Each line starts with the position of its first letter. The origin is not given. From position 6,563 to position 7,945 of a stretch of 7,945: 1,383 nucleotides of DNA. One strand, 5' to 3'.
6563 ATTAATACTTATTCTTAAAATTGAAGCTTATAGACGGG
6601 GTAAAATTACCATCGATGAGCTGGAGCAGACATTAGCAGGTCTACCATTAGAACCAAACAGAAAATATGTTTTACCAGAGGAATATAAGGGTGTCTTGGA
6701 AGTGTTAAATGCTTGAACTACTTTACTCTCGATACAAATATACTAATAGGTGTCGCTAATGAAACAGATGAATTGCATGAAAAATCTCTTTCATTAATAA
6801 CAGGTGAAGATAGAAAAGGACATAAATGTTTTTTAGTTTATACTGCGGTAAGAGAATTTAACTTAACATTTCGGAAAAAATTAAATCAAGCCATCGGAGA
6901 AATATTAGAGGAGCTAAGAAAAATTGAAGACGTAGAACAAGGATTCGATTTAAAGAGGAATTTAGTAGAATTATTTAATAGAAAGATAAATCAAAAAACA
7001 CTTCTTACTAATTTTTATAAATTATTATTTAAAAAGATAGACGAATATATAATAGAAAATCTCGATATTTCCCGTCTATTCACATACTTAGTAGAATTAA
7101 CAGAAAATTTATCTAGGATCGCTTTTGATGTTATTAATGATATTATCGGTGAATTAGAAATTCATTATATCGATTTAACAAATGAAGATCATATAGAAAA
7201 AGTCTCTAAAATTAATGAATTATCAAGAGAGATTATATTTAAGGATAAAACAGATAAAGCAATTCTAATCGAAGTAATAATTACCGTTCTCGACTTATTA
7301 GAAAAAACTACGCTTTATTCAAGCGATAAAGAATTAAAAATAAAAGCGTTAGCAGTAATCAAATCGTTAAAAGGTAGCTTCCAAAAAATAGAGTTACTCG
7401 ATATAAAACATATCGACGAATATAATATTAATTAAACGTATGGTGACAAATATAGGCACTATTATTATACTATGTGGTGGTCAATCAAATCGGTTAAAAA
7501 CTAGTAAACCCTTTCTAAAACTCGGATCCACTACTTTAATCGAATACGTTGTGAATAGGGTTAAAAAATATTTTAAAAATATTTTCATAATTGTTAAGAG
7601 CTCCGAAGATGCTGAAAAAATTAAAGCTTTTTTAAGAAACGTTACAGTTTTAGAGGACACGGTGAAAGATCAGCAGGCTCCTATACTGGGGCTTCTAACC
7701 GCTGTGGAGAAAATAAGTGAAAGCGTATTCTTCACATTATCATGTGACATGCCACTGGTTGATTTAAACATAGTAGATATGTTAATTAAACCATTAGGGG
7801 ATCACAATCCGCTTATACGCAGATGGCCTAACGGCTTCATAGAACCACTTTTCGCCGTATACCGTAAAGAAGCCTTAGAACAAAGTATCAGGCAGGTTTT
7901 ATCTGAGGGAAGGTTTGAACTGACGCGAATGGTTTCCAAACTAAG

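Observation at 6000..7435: Coupled pair: unknown 238-aa helical protein plus enlarged PIN nuclease, a candidate new TA or anti-phage module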

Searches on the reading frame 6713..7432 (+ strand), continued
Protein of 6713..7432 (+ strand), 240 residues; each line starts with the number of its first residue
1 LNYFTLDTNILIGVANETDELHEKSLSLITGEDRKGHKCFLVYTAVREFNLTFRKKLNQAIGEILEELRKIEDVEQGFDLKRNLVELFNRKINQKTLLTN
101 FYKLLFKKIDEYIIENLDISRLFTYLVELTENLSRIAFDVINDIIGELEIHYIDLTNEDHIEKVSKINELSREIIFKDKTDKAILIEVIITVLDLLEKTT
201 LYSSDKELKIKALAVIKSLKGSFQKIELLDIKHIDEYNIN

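Call 78: find_encoding_contigs(protein=P0007, flank=8000, max_places=2)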
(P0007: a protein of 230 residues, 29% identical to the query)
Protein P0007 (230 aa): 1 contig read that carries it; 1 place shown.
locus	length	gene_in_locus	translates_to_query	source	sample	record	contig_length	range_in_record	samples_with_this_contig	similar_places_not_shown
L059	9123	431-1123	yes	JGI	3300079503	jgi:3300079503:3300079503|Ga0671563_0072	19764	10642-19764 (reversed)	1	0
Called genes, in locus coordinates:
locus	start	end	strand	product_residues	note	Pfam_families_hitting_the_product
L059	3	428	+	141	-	?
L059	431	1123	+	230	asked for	-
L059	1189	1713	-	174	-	-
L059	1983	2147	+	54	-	-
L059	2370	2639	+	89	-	-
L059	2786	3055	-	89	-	-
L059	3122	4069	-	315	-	PF18847:LPD29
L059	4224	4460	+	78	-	-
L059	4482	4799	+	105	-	-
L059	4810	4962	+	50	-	-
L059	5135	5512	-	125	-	-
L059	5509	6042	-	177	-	PF00239:Resolvase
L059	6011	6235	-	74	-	-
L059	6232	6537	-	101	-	PF04014:MazE_antitoxin (faint)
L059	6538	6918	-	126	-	-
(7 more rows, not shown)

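Call 82: search_protein_families(library=padloc, alignment_id=A2, max_evalue=0.01)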
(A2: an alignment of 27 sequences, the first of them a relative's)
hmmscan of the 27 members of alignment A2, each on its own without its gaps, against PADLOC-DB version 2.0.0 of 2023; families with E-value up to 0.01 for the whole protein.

A. member 1, P0001 (240 aa): 0 families

B. families by the number of members that match (of 27 scanned): 1 family
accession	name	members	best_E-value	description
PDLC03889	NsnC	1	0.0082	-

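Call 84: search_protein_families(library=phrogs, alignment_id=A2, max_evalue=0.01)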
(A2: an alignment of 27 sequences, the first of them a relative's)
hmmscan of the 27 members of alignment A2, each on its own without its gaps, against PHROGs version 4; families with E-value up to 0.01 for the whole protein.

A. member 1, P0001 (240 aa): 1 family
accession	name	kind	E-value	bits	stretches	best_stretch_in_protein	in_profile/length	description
phrog_18545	-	unknown function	0.0042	18.2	1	139-201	6-67/150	-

B. families by the number of members that match (of 27 scanned): 3 families
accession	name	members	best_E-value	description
phrog_2435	-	1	0.0011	-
phrog_18545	-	1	0.0042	-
phrog_25684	-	1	0.0099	-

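Call 102: search_dna_similar(query=window:6713-7432:+, collection=plasmids, mode=protein, max_evalue=0.001, max_rows=15)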
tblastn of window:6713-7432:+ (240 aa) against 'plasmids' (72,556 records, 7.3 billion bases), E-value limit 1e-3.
No match.

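Call 103: search_dna_similar(query=window:6713-7432:+, collection=phages, mode=protein, max_evalue=0.001, max_rows=15)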
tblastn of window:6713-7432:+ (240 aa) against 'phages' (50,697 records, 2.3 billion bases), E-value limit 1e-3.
No match.

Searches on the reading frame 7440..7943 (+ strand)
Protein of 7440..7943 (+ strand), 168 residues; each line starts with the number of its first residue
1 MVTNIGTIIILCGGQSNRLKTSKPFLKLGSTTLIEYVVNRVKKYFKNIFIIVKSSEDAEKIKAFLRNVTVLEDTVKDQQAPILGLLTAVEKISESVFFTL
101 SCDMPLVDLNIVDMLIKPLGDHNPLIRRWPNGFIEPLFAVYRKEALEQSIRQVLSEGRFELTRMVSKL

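Call 3: search_protein_families(library=pfam, proteins=[window:7440-7943:+], max_evalue=1)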
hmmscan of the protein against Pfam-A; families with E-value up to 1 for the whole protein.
window:7440-7943:+ (168 aa): 6 families
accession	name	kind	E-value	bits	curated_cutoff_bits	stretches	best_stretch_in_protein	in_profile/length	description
PF12804.13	NTP_transf_3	-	1.5e-25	90.7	27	1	9-155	2-146/160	MobA-like NTP transferase domain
PF02348.25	CTP_transf_3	-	2.1e-06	28.1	22.6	1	8-121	2-116/217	Cytidylyltransferase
PF07000.17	DUF1308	-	0.015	15.7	26.9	1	41-98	60-117/163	Protein of unknown function (DUF1308)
PF01128.25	IspD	-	0.045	14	27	1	8-93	3-92/221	2-C-methyl-D-erythritol 4-phosphate cytidylyltransferase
PF00483.29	NTP_transferase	-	0.061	13.3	21.2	1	9-91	3-92/245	Nucleotidyl transferase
PF11887.13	Mce4_CUP1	-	0.13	12.2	32.6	1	56-95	96-135/222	Cholesterol uptake porter CUP1 of Mce4, putative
